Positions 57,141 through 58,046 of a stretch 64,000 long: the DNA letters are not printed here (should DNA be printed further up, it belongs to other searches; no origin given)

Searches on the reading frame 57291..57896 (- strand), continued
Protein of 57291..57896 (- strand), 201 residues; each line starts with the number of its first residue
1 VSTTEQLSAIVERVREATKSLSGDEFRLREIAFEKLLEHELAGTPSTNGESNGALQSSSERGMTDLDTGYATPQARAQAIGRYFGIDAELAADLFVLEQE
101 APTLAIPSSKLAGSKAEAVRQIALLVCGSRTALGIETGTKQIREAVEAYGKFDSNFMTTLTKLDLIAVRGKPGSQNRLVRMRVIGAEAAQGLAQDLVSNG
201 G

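Call 44: find_encoding_contigs(protein=P0151, flank=5000, max_places=3)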
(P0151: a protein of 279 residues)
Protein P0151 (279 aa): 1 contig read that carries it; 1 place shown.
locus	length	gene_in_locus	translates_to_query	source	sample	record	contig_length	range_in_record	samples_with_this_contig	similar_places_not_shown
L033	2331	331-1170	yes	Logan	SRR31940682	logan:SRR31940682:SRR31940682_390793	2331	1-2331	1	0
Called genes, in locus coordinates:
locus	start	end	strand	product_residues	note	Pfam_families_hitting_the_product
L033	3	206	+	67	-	?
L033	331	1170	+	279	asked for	-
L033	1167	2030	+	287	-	-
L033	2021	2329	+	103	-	?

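Call 45: search_protein_families(library=pfam, proteins=[L031:4832-5512:+, L033:1167-2030:+, L033:2021-2329:+, L004:223-858:-], max_evalue=1)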
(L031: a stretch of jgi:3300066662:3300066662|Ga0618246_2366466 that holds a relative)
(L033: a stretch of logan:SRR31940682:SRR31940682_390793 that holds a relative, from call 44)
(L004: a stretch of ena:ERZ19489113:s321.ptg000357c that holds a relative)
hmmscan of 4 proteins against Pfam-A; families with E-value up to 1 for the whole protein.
L031:4832-5512:+ (226 aa): 1 family
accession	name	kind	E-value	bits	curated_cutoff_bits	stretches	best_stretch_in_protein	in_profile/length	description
PF10137.14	CAP12-PCTIR_TIR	-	0.062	13.8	24.7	1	151-193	74-117/119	CAP12/Pycsar effector protein, TIR domain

L033:1167-2030:+ (287 aa): 1 family
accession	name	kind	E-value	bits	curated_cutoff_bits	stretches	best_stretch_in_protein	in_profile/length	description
PF25213.1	HVO_A0261_N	-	0.038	14.3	35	1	61-91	45-74/86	HVO_A0261 N-terminal domain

L033:2021-2329:+ (103 aa): 0 families

L004:223-858:- (211 aa): 0 families

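Call 46: search_protein_families(library=padloc, proteins=[L031:4832-5512:+, L033:1167-2030:+, L033:2021-2329:+], max_evalue=1)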
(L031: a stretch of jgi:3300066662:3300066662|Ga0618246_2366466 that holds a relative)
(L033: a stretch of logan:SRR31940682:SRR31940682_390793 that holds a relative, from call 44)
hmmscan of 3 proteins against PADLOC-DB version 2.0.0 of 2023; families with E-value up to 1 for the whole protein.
L031:4832-5512:+ (226 aa): 1 family
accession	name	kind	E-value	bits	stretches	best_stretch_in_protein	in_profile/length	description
PDLC05006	PDC-S35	-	0.0072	13.7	1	153-202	161-212/231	-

L033:1167-2030:+ (287 aa): 1 family
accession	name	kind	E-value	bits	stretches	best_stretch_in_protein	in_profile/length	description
PDLC01879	CARF3--CARF_TM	-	0.016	12.9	1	17-90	155-219/222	-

L033:2021-2329:+ (103 aa): 0 families

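Call 54: find_related_loci(query=A4, collection=metagenome_contigs, flank=3500)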
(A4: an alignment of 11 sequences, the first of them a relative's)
Query A4 (194 aa) in metagenome_contigs; peptide patterns used: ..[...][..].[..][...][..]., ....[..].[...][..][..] (x = any residue, [..] = any of these).
600 stretches matched a pattern (row limit reached: there are more); 2 encode a relative of the query (tblastn E <= 1e-3); 2 distinct loci.
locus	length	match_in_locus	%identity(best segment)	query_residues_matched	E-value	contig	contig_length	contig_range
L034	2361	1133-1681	38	2-190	6e-38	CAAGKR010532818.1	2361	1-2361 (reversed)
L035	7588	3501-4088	35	2-193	4e-27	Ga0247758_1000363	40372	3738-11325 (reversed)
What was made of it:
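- Tried and rejected: A narrower alignment returned only two loci (call 54).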

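Call 59: search_protein_families(library=pfam, proteins=[L035:4258-4950:+, L035:5038-5931:-, L035:6086-7579:-, L035:2715-3392:-, L034:603-1130:+, L034:1668-2342:+, L035:2138-2623:+], max_evalue=0.5)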
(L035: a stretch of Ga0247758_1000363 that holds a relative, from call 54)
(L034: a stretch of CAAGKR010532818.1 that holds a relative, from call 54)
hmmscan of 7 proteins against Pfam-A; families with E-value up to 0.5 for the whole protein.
L035:4258-4950:+ (230 aa): 1 family
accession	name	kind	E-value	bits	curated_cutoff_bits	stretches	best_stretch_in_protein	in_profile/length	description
PF10137.14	CAP12-PCTIR_TIR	-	0.21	12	24.7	0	167-208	76-118/119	CAP12/Pycsar effector protein, TIR domain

L035:5038-5931:- (297 aa): 0 families

L035:6086-7579:- (497 aa): 1 family
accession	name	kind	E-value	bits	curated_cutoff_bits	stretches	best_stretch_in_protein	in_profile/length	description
PF13289.12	SIR2_2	-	1.5e-24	87.1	24.5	1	111-233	2-124/141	SIR2-like domain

L035:2715-3392:- (225 aa): 1 family
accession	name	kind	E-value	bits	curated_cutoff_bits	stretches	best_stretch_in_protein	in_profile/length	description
PF23809.1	Phage_holin_9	-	0.1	12.8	27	1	135-183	51-99/130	Bacteriophage holin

L034:603-1130:+ (175 aa): 0 families

L034:1668-2342:+ (224 aa): 0 families

L035:2138-2623:+ (161 aa): 2 families
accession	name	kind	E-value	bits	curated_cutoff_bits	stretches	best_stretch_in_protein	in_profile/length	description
PF01850.27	PIN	-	1.8e-08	35.5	23.6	1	29-148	2-117/120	PIN domain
PF10130.15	PIN_2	-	0.021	15.5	22.4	1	29-143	1-113/133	PIN domain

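Call 61: find_encoding_contigs(protein=P0133, flank=4000, max_places=2)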
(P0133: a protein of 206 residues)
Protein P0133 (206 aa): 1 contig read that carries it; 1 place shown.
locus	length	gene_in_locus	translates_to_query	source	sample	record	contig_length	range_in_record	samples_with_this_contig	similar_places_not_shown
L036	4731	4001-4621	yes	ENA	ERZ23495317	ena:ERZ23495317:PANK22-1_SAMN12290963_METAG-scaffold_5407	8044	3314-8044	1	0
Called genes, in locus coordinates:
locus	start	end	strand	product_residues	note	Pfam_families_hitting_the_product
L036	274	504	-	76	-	PF01165:Ribosomal_S21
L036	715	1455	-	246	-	PF23023:Anti-Pycsar_Apyc1 (faint), PF00753:Lactamase_B, PF12706:Lactamase_B_2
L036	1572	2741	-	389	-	PF04389:Peptidase_M28 (weak), PF01546:Peptidase_M20, PF07687:M20_dimer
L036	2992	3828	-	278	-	PF04909:Amidohydro_2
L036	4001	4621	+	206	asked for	-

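Call 62: find_encoding_contigs(protein=P0136, flank=4000, max_places=2)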
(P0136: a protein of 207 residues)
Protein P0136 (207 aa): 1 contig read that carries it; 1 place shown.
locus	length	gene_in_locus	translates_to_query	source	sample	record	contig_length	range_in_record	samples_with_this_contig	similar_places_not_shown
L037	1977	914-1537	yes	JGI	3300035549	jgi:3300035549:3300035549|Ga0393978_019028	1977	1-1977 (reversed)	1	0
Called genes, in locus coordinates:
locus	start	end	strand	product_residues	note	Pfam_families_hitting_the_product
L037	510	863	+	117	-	-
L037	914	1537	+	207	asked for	-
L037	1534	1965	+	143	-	PF09509:Hypoth_Ymh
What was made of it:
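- A geneA homologue of only about 28% identity is still followed by Ymh (call 62).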

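Call 63: find_encoding_contigs(protein=P0172, flank=4000, max_places=2)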
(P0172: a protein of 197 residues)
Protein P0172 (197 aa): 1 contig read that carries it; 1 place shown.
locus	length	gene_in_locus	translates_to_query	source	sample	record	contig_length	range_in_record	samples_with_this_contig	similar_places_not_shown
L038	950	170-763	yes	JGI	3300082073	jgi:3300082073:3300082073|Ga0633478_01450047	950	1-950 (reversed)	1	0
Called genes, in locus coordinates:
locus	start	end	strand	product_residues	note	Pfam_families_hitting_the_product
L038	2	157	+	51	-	?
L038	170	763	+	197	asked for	-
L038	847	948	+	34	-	?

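Call 70: find_related_loci(query=A1, collection=viral_contigs, flank=5000)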
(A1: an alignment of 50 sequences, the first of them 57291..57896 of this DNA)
Query A1 (201 aa) in viral_contigs; peptide patterns used: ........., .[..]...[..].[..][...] (x = any residue, [..] = any of these).
238 stretches matched a pattern, but none encodes a relative of the query by tblastn (E <= 1e-3).

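Call 71: search_dna_similar(query=window:57291-57896:-, collection=plasmids, mode=protein, max_evalue=0.001, max_rows=15)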
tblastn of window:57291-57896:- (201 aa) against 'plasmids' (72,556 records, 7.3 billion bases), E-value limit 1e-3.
No match.

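Call 72: search_dna_similar(query=P0200, collection=plasmids, mode=protein, max_evalue=0.001, max_rows=20)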
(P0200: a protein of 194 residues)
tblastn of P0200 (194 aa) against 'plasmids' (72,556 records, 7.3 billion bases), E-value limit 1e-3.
No match.

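Call 73: search_dna_similar(query=P0200, collection=phages, mode=protein, max_evalue=0.001, max_rows=20)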
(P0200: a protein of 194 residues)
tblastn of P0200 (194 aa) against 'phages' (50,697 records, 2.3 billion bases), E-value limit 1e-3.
No match.
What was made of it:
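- No relatives were found on phages, plasmids or viral contigs (calls 70-73), so mobility is inferred only from allelic replacement. It is absent from the phage and plasmid collections searched (calls 70-73).
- Tried and rejected: No geneA relatives were found in IMG/VR viral contigs (call 70), PLSDB plasmids or GenBank phages, with either a close or a distant member as query (calls 71-73).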

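Call 74: search_solved_structures(query=L033:1167-2030:+, max_evalue=10)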
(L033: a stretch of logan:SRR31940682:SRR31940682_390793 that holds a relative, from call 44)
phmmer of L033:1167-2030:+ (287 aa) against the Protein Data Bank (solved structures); distinct sequences matched with E-value up to 10: 6.
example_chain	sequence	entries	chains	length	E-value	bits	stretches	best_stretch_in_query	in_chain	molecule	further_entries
3tu5_B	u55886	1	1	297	0.45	13.2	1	47-141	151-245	Gelsolin,Protein cordon-bleu,Thymosin beta-4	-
6y3l_A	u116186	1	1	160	0.84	12.3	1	81-132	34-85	Major allergen variant Cor a 1.0404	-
6y3i_A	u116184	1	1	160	1.3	11.7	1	81-129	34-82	Major allergen variant Cor a 1.0402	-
6y3k_A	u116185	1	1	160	1.3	11.7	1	81-129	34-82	Major allergen variant Cor a 1.0403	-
6y3h_A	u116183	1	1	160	1.3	11.6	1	81-129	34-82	Major allergen Cor a 1.0401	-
6gq9_A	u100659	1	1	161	1.4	11.6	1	81-129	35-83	Major allergen Cor a 1.0401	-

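Call 75: search_protein_families(library=ncbifam, proteins=[L033:1167-2030:+, L035:4258-4950:+, P0200, P0136, L035:5038-5931:-], max_evalue=0.5)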
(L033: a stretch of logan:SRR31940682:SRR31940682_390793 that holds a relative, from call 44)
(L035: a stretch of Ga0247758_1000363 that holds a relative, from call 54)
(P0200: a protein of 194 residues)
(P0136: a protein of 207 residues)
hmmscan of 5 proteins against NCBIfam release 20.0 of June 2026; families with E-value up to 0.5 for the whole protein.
L033:1167-2030:+ (287 aa): 1 family
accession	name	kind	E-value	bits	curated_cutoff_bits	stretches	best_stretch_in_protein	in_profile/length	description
NF033788.1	HTH_metalloreg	subfamily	0.096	12.5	55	1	53-91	38-76/77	metalloregulator ArsR/SmtB family transcription factor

L035:4258-4950:+ (230 aa): 0 families

P0200 (194 aa): 0 families

P0136 (207 aa): 0 families

L035:5038-5931:- (297 aa): 0 families

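Call 82: list_cluster_members(proteins=[P0200, P0136, P0153, P0162, P0169, P0179, P0131, P0149, P0154, P0132])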
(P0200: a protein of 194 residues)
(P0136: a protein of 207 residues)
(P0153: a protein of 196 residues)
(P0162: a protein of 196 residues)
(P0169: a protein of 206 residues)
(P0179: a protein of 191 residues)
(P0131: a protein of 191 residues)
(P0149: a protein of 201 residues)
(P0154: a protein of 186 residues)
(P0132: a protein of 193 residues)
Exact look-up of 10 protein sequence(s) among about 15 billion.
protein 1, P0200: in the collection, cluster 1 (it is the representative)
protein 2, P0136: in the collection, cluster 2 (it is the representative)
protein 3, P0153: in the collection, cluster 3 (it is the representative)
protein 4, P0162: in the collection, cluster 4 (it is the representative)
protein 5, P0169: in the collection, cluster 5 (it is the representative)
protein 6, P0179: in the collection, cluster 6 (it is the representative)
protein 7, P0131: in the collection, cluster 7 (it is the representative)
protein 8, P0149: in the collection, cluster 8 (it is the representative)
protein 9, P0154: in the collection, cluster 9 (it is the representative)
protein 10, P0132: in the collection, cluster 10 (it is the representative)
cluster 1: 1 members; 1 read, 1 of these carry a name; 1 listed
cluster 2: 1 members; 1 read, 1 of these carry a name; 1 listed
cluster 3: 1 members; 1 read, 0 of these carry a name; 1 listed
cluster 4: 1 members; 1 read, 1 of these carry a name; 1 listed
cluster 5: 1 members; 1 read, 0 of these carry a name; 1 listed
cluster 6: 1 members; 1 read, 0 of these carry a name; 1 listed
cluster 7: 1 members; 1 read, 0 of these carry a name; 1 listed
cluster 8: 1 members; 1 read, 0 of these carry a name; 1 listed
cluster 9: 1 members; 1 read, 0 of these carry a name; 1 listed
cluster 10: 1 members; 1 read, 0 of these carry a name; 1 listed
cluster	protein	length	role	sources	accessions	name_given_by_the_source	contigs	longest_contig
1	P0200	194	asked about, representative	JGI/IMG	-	hypothetical protein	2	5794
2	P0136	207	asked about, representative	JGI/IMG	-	hypothetical protein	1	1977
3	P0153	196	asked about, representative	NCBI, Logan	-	-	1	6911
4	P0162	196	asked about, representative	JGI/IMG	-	hypothetical protein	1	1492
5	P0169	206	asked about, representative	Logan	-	-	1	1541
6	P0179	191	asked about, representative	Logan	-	-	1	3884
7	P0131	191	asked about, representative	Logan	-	-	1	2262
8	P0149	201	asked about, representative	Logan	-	-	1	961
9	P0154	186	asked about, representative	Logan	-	-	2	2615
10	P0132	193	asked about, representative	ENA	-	-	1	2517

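Call 83: find_encoding_contigs(protein=P0153, flank=5000, max_places=2)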
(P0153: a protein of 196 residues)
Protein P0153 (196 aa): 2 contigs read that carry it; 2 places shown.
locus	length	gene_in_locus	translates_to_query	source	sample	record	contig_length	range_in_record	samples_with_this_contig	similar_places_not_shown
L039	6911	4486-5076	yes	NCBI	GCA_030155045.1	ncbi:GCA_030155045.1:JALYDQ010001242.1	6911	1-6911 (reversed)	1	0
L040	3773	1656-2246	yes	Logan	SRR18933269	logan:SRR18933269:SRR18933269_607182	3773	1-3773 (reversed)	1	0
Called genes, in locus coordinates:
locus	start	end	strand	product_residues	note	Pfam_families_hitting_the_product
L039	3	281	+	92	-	?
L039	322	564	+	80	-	PF02416:TatA_B_E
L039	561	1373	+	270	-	PF00902:TatC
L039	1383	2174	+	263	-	-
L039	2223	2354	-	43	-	-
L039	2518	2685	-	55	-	-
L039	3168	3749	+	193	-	-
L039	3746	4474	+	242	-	-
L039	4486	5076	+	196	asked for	-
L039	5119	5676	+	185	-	-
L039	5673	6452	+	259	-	PF27235:AF_1680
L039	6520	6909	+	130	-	?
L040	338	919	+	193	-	-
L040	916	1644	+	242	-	-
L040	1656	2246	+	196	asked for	-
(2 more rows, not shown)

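Call 84: find_encoding_contigs(protein=P0179, flank=4000, max_places=2)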
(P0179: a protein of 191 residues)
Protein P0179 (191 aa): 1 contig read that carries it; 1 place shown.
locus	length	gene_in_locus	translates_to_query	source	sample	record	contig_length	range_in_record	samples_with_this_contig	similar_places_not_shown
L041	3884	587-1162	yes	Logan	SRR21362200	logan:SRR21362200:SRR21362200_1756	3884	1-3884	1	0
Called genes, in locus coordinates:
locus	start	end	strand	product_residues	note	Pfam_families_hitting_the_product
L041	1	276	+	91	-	?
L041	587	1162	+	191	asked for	-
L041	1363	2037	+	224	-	-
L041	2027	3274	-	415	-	PF14659:Phage_int_SAM_3, PF00589:Phage_integrase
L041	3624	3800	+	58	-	-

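Call 86: search_protein_families(library=pfam, proteins=[L039:3746-4474:+, L039:5119-5676:+, L039:5673-6452:+, L041:1363-2037:+, L039:1383-2174:+, L039:6520-6909:+], max_evalue=1)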
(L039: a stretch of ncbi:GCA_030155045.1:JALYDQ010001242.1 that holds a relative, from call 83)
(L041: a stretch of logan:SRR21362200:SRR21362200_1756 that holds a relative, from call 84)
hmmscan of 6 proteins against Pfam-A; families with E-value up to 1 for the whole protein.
L039:3746-4474:+ (242 aa): 9 families
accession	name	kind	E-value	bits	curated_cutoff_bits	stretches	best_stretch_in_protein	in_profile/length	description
PF09339.16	HTH_IclR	-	0.00028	21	22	1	65-99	11-45/52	IclR helix-turn-helix domain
PF01978.25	TrmB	-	0.0023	18.2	25.6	1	71-107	21-57/68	Sugar-specific transcriptional regulator TrmB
PF13545.12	HTH_Crp_2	-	0.0029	18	27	1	52-105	2-56/70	Crp-like helix-turn-helix domain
PF03965.22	Penicillinase_R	-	0.0066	17.2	22.6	0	187-237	16-63/115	Penicillinase repressor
PF22798.2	DUF5817_CT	-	0.017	15.4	29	1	78-109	21-52/54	DUF5817, C-terminal domain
PF08100.18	Dimerisation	-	0.044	14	25.6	0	69-109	37-81/93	O-methyltransferase dimerisation domain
PF01047.28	MarR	-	0.05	13.9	24.6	0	71-99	16-44/59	MarR family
PF12840.13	HTH_20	-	0.053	13.9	27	1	65-98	13-44/51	Helix-turn-helix domain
PF12802.13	MarR_2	-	0.075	13.6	27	0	64-97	13-45/61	MarR family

L039:5119-5676:+ (185 aa): 1 family
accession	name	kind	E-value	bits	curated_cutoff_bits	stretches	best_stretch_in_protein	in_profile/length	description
PF17340.7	DUF5370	-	0.061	13.6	25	1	10-35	20-44/63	Family of unknown function (DUF5370)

L039:5673-6452:+ (259 aa): 1 family
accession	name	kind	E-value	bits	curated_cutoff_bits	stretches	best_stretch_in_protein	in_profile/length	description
PF13643.11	DUF4145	-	0.039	14.4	23.1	1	192-235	36-73/88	Domain of unknown function (DUF4145)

L041:1363-2037:+ (224 aa): 1 family
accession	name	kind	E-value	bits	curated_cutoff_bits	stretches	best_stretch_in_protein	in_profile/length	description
PF10137.14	CAP12-PCTIR_TIR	-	0.006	17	24.7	1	152-193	76-118/119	CAP12/Pycsar effector protein, TIR domain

L039:1383-2174:+ (263 aa): 1 family
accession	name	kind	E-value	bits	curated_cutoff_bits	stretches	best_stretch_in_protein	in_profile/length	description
PF09602.15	PhaP_Bmeg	-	0.19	12.1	28.3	0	66-92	136-162/168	Polyhydroxyalkanoic acid inclusion protein (PhaP_Bmeg)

L039:6520-6909:+ (130 aa): 7 families
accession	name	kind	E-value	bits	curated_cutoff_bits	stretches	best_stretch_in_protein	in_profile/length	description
PF00270.35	DEAD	-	6.1e-12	46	26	1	43-110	3-73/167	DEAD/DEAH box helicase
PF04851.21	ResIII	-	9.9e-05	22.7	22.5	1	42-130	6-106/164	Type III restriction enzyme, res subunit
PF13604.12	AAA_30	-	0.0055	16.9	27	1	42-71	4-35/191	AAA domain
PF13481.12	AAA_25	-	0.0077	16.3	27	1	51-69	30-48/195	AAA domain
PF02562.22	PhoH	-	0.13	12.2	27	0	44-75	9-40/205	PhoH-like protein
PF13245.12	AAA_19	-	0.29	11.7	25.1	0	44-70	1-27/134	AAA domain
PF25199.1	nSTAND_NTPase5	-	0.31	11.3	34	1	54-98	41-86/145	Novel STAND NTPase 5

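Call 87: search_protein_families(library=padloc, proteins=[L039:3746-4474:+, L039:5119-5676:+, L039:5673-6452:+, L041:1363-2037:+, L035:5038-5931:-, L035:6086-7579:-, L004:6710-7912:+], max_evalue=0.1)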
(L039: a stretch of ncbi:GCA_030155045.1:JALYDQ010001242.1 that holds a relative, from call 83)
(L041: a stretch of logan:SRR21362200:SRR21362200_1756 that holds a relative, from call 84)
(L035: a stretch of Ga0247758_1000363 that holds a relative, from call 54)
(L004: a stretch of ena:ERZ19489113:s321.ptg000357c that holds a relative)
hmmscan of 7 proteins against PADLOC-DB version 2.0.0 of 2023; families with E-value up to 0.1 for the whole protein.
L039:3746-4474:+ (242 aa): 2 families
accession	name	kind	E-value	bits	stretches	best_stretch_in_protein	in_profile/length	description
PDLC01720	Csa3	-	0.0028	16.2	0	44-111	19-84/118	Csa3_1_CAS-I-II-III-IV-V-VI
PDLC00470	JetB1|JetB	-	0.01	13.1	1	205-238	15-48/223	DUF4194 domain; MukE-like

L039:5119-5676:+ (185 aa): 0 families

L039:5673-6452:+ (259 aa): 0 families

L041:1363-2037:+ (224 aa): 1 family
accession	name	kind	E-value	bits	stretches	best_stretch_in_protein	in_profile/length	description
PDLC05006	PDC-S35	-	0.0015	16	1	152-195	161-206/231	-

L035:5038-5931:- (297 aa): 0 families

L035:6086-7579:- (497 aa): 10 families
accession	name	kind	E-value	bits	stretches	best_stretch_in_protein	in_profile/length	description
PDLC04968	PDC-S25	-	2.5e-141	470.2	1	1-494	33-514/517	-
PDLC04967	PDC-S25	-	2e-39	134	1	74-494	113-526/528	-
PDLC00407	ThsA1|ThsA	-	1.4e-16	58.2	1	88-217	82-215/478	STALD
PDLC00409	ThsA1|ThsA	-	3.7e-15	53.9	1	86-217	81-216/242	STALD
PDLC04166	Dsr1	-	4.4e-07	26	1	112-200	124-210/1227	-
PDLC03856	LmuA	-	2.3e-06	25.1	1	96-219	102-226/433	-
PDLC02184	Dsr2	-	0.0024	13.9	1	112-171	121-182/1222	-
PDLC00633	ZorD1|ZorD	-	0.014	11.5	1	413-462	252-301/908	"SWI2/SNF2 helicase, Mrr-like nuclease"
PDLC04087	SIR2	-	0.039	10.8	1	112-125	135-148/343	-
PDLC04167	Dsr1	-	0.041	9.5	1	111-234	122-248/1248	-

L004:6710-7912:+ (400 aa): 2 families
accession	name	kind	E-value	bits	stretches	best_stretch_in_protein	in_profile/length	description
PDLC03657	mREase_IV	-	0.0002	18.8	1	1-95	1-95/317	Type IV methyl-directed restriction enzyme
PDLC03533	REase_II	-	0.00022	18.2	1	160-254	349-437/473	Type II restriction enzyme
